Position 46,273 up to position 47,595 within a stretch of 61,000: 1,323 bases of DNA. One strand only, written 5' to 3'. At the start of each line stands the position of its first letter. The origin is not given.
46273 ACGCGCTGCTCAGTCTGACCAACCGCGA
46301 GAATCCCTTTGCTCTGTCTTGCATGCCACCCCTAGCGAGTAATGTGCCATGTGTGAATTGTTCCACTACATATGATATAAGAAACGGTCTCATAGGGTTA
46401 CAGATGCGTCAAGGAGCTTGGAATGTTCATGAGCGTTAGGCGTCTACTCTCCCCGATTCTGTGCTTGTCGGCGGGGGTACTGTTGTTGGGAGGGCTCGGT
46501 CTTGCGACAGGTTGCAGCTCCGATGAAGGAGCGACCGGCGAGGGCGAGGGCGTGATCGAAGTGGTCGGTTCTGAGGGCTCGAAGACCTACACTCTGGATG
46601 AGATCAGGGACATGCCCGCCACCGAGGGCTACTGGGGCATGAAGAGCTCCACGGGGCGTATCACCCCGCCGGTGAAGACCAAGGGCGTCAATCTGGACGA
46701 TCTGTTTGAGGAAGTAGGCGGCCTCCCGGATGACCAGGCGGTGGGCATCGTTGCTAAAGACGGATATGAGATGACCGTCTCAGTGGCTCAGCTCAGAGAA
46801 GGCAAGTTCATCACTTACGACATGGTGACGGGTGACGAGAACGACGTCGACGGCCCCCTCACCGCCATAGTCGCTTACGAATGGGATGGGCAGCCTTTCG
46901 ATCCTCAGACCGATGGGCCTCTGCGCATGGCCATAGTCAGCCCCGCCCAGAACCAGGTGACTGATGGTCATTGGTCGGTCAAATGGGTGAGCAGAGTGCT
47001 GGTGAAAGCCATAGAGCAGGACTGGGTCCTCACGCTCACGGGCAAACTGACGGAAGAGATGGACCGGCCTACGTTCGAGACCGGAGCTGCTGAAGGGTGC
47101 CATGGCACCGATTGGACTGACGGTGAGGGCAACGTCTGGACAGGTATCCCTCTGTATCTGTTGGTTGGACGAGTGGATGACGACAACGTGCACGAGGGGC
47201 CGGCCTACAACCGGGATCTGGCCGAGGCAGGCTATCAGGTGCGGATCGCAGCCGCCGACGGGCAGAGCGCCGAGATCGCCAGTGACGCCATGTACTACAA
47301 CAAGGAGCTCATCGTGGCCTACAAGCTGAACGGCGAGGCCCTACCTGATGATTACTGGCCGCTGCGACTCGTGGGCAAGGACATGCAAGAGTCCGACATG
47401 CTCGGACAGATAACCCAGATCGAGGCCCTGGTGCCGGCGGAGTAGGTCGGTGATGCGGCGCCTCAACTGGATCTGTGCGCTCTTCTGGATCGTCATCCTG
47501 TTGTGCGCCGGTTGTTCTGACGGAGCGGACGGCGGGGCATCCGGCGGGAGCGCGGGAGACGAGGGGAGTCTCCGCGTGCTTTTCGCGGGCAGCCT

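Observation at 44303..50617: Candidate novel cell-surface module: three exported SUOX-fold paralogues arranged divergently from a WtpABC tungstate/molybdate importer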

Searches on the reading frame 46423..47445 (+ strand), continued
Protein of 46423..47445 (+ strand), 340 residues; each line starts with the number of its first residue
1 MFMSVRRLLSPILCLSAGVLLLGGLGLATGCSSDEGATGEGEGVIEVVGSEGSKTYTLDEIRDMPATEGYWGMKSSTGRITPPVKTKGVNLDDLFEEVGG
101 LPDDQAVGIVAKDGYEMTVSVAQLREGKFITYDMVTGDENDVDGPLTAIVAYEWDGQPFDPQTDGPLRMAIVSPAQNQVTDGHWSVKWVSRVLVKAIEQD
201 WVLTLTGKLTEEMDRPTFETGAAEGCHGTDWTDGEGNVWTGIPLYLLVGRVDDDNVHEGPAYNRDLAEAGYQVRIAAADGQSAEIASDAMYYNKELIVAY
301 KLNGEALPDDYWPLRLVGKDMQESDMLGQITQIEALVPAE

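Call 22: fold_search(model_id=the predicted structure, library=pdb)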
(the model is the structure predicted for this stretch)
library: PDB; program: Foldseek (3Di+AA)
matches with E <= 10: 1160; with E <= 0.001: 45
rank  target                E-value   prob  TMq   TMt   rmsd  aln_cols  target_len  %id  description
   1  7kom                  1.3e-06  1.00  0.31  0.74   4.4       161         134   16  High Resolution Crystal Structure of Putative Pterin Binding Protein PruR (VV2_1280) from Vibrio vulnificus CMCP6 (released 2021-11-17)
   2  2xts_A                8.8e-06  1.00  0.32  0.28  19.8       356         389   13  Crystal Structure of the Sulfane Dehydrogenase SoxCD from Paracoccus pantotrophus (released 2010-12-08)
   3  7kos_A                1.3e-05  1.00  0.32  0.68   4.0       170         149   18  1.50 Angstroms Resolution Crystal Structure of Putative Pterin Binding Protein PruR (Atu3496) from Agrobacterium fabru (released 2021-11-17)
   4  2ca4_A                1.3e-05  1.00  0.34  0.31  19.7       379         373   13  Sulfite dehydrogenase from Starkeya Novella mutant (released 2007-02-20)
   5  7rkb                  1.4e-05  1.00  0.33  0.72   4.0       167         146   18  Crystal Structure of Putative Pterin Binding Protein (PruR) from Klebsiella pneumoniae in Complex with Neopterin (released 2022-08-10)
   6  1sox_A                1.4e-05  1.00  0.34  0.25  12.9       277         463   16  SULFITE OXIDASE FROM CHICKEN LIVER (released 1998-04-29)
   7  3hbg                  1.5e-05  1.00  0.35  0.33  17.8       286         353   17  Structure of recombinant Chicken Liver Sulfite Oxidase mutant C185S (released 2010-04-14)
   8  2ca3_A                1.5e-05  1.00  0.34  0.31  19.8       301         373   14  Sulfite dehydrogenase from Starkeya Novella r55m mutant (released 2007-02-20)
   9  2blf_A                1.5e-05  1.00  0.33  0.30  20.8       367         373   13  Sulfite dehydrogenase from Starkeya Novella (released 2005-04-28)
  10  7kos_B                2.2e-05  1.00  0.32  0.68   4.3       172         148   17  1.50 Angstroms Resolution Crystal Structure of Putative Pterin Binding Protein PruR (Atu3496) from Agrobacterium fabru (released 2021-11-17)
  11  8s5s                  2.3e-05  1.00  0.31  0.28  19.5       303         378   15  Crystal structure of a Sulfite dehydrogenase from Thermus thermophilus (released 2024-11-27)
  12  2c9x_A                2.6e-05  1.00  0.33  0.30  20.0       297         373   14  Sulfite dehydrogenase from Starkeya Novella Y236F mutant (released 2006-08-16)
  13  1sox_B                2.6e-05  1.00  0.33  0.25  16.6       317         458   15  SULFITE OXIDASE FROM CHICKEN LIVER (released 1998-04-29)
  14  7kp2                  2.9e-05  1.00  0.29  0.66   3.6       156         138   17  High Resolution Crystal Structure of Putative Pterin Binding Protein (PruR) from Vibrio cholerae O1 biovar El Tor str. N (released 2021-11-17)
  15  2bih                  3.5e-05  1.00  0.31  0.24  20.4       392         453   11  crystal structure of the Molybdenum-containing nitrate reducing fragment of Pichia angusta assimilatory nitrate reductas (released 2005-03-30)
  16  7kos_D                3.7e-05  1.00  0.32  0.69   4.3       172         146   17  1.50 Angstroms Resolution Crystal Structure of Putative Pterin Binding Protein PruR (Atu3496) from Agrobacterium fabru (released 2021-11-17)
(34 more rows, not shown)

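Call 40: find_encoding_contigs(protein=P0105, flank=8000, max_places=2)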
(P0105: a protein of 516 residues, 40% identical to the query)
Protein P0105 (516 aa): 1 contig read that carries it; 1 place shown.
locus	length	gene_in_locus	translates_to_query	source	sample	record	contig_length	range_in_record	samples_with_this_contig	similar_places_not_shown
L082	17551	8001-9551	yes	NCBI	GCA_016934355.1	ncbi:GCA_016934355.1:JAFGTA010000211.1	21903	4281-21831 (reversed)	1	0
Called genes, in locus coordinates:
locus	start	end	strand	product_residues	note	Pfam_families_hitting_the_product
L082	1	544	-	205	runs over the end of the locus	?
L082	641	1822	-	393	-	-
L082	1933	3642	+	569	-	PF12985:DUF3869 (weak), PF13620:CarboxypepD_reg, PF13715:CarbopepD_reg_2, PF08308:PEGA, PF01547:SBP_bac_1, PF13531:SBP_bac_11, PF13343:SBP_bac_6, PF13416:SBP_bac_8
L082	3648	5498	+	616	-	PF00528:BPD_transp_1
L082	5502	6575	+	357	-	PF00005:ABC_tran, PF13304:AAA_21 (faint)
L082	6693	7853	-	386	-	PF13207:AAA_17 (weak)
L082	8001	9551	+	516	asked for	PF00174:Oxidored_molyb (weak)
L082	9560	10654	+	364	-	PF13531:SBP_bac_11, PF01547:SBP_bac_1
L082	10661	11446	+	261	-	PF00528:BPD_transp_1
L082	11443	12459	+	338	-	PF00005:ABC_tran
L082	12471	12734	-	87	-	PF21840:DUF6899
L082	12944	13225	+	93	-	-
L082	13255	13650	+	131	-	-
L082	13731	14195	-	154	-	PF00293:NUDIX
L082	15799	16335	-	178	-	PF05598:DUF772 (weak)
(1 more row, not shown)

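Call 41: find_encoding_contigs(protein=P0114, flank=8000, max_places=2)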
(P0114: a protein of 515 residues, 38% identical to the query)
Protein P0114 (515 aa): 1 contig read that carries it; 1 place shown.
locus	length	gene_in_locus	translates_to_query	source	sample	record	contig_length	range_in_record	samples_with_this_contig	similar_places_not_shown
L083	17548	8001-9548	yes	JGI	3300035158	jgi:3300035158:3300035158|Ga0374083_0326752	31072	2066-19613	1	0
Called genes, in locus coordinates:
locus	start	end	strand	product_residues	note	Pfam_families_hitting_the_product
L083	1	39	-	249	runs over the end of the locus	PF00483:NTP_transferase, PF12804:NTP_transf_3 (weak)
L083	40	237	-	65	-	-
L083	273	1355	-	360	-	PF04406:TP6A_N, PF21180:TOP6A-Spo11_Toprim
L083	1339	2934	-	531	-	PF02518:HATPase_c, PF13589:HATPase_c_3 (weak), PF09239:Topo-VIb_trans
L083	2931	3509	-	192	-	PF21800:KH_KRR1_2nd, PF22891:KH_PNO1_2nd, PF00013:KH_1 (weak)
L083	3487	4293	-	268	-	PF01163:RIO1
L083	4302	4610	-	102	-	PF01176:eIF-1a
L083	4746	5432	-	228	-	PF17746:SfsA_N, PF03749:SfsA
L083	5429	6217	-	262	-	PF00459:Inositol_P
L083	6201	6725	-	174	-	PF01583:APS_kinase, PF08433:KTI12, PF13238:AAA_18 (weak), PF13671:AAA_33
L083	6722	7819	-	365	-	PF01636:APH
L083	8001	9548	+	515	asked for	PF00174:Oxidored_molyb (faint)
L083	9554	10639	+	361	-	PF13531:SBP_bac_11, PF01547:SBP_bac_1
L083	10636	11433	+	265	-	PF00528:BPD_transp_1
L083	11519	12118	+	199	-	PF02245:Pur_DNA_glyco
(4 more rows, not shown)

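Call 65: search_protein_representatives(alignment_id=A1)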
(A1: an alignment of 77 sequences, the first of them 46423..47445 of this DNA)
Query: 77 sequences, 349 profile positions. Proteins with E-value up to 0.001 (for the whole library): 1818; up to 1e-10: 986; up to 1e-30: 452. The best 150 are listed.
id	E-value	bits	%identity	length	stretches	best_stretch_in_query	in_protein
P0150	3.9e-274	923.9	-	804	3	11-347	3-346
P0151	1.9e-239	809.8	-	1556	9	40-344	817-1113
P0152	2.0e-217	737.4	-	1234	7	45-345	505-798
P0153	5.1e-202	686.7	-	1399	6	50-344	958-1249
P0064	4.8e-192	653.9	-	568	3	67-348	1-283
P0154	2.3e-184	628.6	-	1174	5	51-344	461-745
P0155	1.5e-176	603.0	-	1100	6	53-344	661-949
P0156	3.3e-176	601.9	-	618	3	67-346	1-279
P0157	8.0e-164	561.1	-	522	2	20-347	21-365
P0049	1.6e-163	560.1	-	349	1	8-347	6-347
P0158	2.1e-159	546.6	-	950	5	51-344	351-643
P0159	1.3e-157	540.7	-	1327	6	206-344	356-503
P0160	5.0e-156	535.5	-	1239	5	195-346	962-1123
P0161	1.1e-155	534.3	-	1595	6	195-345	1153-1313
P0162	4.1e-155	532.5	-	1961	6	194-347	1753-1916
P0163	2.6e-154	529.8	-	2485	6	194-345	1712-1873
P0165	1.0e-151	521.3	-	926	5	194-344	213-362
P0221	1.7e-118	412.1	-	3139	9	88-346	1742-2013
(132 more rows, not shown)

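Call 66: search_protein_families(library=pfam, proteins=[P0151, P0163, P0221, P0159, P0165], max_evalue=0.001)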
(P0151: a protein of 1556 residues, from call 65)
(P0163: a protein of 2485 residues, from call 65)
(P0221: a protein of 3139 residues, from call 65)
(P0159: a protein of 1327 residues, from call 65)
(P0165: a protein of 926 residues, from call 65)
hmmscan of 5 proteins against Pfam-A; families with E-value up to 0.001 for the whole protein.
P0151 (1556 aa): 5 families
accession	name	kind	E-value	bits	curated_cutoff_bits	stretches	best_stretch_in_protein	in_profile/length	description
PF00174.25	Oxidored_molyb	-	5.4e-42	143.7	24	4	1307-1411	69-166/169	Oxidoreductase molybdopterin binding domain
PF11213.13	DUF3006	-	0.00024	21.7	32.3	0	395-428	20-47/67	Protein of unknown function (DUF3006)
PF13860.13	FlgD_ig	-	0.00027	21.3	27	0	276-300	15-39/79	FlgD Ig-like domain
PF19106.5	DUF5793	-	0.00029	21.5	25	0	260-301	111-148/157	Family of unknown function (DUF5793)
PF23881.1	DUF7234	-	0.0004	20.8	24.4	0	1333-1373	30-70/80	Family of unknown function (DUF7234)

P0163 (2485 aa): 8 families
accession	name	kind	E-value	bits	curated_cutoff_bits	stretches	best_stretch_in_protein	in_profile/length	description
PF18911.6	PKD_4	-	4.5e-27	94.4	27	2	1881-1963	3-85/85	PKD domain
PF00174.25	Oxidored_molyb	-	7.5e-19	68.4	24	1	1799-1873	91-161/169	Oxidoreductase molybdopterin binding domain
PF00801.26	PKD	-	1.1e-16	61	23.5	2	1886-1955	4-74/80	PKD domain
PF24517.2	CBM96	-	4.7e-16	59.5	26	1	1996-2127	29-155/164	Carbohydrate-binding module family 96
PF10342.15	Kre9_KNH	-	2.7e-11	44.5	24.6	1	449-528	1-90/94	Kre9/KNH-like N-terminal Ig-like domain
PF05048.19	NosD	-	7.3e-11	42.4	23.6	1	2267-2452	30-212/212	Periplasmic copper-binding protein (NosD)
PF13229.12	Beta_helix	-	1.1e-05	25.6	25.9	1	2307-2406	11-105/158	Right handed beta helix region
PF02933.23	CDC48_2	-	0.00013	21.9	22.4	0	650-685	18-53/64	Cell division protein 48 (CDC48), domain 2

P0221 (3139 aa): 1 family
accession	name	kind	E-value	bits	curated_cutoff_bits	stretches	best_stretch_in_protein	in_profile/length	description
PF00174.25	Oxidored_molyb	-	3.5e-11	43.4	24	1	1953-2011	103-160/169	Oxidoreductase molybdopterin binding domain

P0159 (1327 aa): 1 family
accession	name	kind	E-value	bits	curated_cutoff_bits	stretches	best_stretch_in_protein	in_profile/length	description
PF00174.25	Oxidored_molyb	-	1.9e-21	76.8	24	2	508-627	34-141/169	Oxidoreductase molybdopterin binding domain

P0165 (926 aa): 1 family
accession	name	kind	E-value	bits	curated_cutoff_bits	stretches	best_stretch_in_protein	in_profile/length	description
PF00174.25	Oxidored_molyb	-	4.4e-32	111.4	24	4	421-515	70-160/169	Oxidoreductase molybdopterin binding domain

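Call 72: find_related_loci(query=P0152, collection=metagenome_contigs, flank=10000)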
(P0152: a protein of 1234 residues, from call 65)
Query P0152 (1234 aa) in metagenome_contigs; peptide patterns used: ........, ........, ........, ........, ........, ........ (x = any residue, [..] = any of these).
26 stretches matched a pattern, but none encodes a relative of the query by tblastn (E <= 1e-3).

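Call 74: find_related_loci(query=A7, collection=metagenome_contigs, flank=10000)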
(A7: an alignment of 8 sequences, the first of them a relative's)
Query A7 (1556 aa) in metagenome_contigs; peptide patterns used: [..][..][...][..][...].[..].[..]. (x = any residue, [..] = any of these).
35 stretches matched a pattern; 28 encode a relative of the query (tblastn E <= 1e-3); 28 distinct loci.
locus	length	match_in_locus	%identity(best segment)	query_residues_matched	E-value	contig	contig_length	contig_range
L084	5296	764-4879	31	6-1555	5e-179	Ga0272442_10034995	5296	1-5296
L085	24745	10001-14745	34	6-1554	4e-171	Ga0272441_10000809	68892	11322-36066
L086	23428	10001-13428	40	25-1556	1e-126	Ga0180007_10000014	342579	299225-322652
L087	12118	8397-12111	32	25-1554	5e-101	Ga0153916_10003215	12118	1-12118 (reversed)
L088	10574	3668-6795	43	8-1556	9e-99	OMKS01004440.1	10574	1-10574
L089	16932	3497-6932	41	10-1555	3e-123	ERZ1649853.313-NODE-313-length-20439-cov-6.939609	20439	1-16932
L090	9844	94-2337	41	33-1554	3e-62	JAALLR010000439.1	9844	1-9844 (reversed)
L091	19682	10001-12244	41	33-1554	3e-62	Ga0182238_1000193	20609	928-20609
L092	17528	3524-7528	32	40-1551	1e-52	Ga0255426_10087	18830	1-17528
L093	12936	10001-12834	32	45-1554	8e-51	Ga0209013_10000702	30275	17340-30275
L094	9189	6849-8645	33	45-1551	6e-51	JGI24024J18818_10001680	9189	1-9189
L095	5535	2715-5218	31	45-1551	1e-49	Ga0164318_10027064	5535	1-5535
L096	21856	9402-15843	32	45-1553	4e-49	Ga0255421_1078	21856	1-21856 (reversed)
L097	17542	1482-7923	32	45-1553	4e-49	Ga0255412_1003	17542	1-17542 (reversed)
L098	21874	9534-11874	36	54-1556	5e-49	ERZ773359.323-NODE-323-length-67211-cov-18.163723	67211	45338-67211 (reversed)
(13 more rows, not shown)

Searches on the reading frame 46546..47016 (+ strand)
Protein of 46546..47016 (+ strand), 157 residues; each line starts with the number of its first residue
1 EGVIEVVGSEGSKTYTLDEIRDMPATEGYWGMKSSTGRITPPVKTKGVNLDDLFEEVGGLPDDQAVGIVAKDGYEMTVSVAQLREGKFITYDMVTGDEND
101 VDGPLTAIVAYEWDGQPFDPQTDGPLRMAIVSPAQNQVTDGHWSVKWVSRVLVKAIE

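Call 34: search_solved_structures(query=A3, max_evalue=10, show_alignments=5)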
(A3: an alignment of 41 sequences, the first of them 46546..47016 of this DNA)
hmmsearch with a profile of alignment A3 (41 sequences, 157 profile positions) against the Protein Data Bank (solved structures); distinct sequences matched with E-value up to 10: 23.
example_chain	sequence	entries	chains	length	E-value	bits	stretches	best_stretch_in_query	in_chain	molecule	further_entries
7kom_A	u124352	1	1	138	0.017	18.1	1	99-128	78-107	Oxidored_molyb domain-containing protein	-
5wa0_A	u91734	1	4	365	0.024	17.5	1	106-133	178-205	Putative sulfite oxidase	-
5k3x_A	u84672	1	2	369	0.025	17.5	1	106-133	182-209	Putative sulfite oxidase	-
4pw3_A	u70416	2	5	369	0.025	17.5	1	106-133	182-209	Putative sulfite oxidase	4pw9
3bja_A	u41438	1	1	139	0.06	16.2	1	37-126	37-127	Transcriptional regulator, MarR family, putative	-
1ogp_A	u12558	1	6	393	0.066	16.1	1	46-153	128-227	SULFITE OXIDASE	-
5a9z_AM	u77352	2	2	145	0.24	14.3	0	36-76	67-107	50S ribosomal protein L15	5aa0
4v68_BP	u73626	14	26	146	0.25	14.2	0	36-76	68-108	50S ribosomal protein L15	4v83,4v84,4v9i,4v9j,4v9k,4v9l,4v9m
4zer_1P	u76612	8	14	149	0.26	14.1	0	36-76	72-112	50S ribosomal protein L15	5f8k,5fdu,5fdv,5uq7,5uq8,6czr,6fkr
4v90_BP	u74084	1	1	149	0.26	14.1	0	36-76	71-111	50S RIBOSOMAL PROTEIN L15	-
10px_1P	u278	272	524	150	0.27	14.1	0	36-76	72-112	50S ribosomal protein L15 | 50S ribosomal protein L14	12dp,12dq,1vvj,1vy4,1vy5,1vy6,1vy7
7kos_A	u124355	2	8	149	0.52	13.2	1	43-114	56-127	Pterin Binding Protein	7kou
1d2a_A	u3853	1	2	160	0.67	12.8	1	56-108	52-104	TYROSINE PHOSPHATASE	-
1d1q_A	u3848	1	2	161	0.68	12.8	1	56-108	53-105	TYROSINE PHOSPHATASE (E.C.3.1.3.48)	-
1d1p_A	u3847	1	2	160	0.68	12.8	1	56-108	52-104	TYROSINE PHOSPHATASE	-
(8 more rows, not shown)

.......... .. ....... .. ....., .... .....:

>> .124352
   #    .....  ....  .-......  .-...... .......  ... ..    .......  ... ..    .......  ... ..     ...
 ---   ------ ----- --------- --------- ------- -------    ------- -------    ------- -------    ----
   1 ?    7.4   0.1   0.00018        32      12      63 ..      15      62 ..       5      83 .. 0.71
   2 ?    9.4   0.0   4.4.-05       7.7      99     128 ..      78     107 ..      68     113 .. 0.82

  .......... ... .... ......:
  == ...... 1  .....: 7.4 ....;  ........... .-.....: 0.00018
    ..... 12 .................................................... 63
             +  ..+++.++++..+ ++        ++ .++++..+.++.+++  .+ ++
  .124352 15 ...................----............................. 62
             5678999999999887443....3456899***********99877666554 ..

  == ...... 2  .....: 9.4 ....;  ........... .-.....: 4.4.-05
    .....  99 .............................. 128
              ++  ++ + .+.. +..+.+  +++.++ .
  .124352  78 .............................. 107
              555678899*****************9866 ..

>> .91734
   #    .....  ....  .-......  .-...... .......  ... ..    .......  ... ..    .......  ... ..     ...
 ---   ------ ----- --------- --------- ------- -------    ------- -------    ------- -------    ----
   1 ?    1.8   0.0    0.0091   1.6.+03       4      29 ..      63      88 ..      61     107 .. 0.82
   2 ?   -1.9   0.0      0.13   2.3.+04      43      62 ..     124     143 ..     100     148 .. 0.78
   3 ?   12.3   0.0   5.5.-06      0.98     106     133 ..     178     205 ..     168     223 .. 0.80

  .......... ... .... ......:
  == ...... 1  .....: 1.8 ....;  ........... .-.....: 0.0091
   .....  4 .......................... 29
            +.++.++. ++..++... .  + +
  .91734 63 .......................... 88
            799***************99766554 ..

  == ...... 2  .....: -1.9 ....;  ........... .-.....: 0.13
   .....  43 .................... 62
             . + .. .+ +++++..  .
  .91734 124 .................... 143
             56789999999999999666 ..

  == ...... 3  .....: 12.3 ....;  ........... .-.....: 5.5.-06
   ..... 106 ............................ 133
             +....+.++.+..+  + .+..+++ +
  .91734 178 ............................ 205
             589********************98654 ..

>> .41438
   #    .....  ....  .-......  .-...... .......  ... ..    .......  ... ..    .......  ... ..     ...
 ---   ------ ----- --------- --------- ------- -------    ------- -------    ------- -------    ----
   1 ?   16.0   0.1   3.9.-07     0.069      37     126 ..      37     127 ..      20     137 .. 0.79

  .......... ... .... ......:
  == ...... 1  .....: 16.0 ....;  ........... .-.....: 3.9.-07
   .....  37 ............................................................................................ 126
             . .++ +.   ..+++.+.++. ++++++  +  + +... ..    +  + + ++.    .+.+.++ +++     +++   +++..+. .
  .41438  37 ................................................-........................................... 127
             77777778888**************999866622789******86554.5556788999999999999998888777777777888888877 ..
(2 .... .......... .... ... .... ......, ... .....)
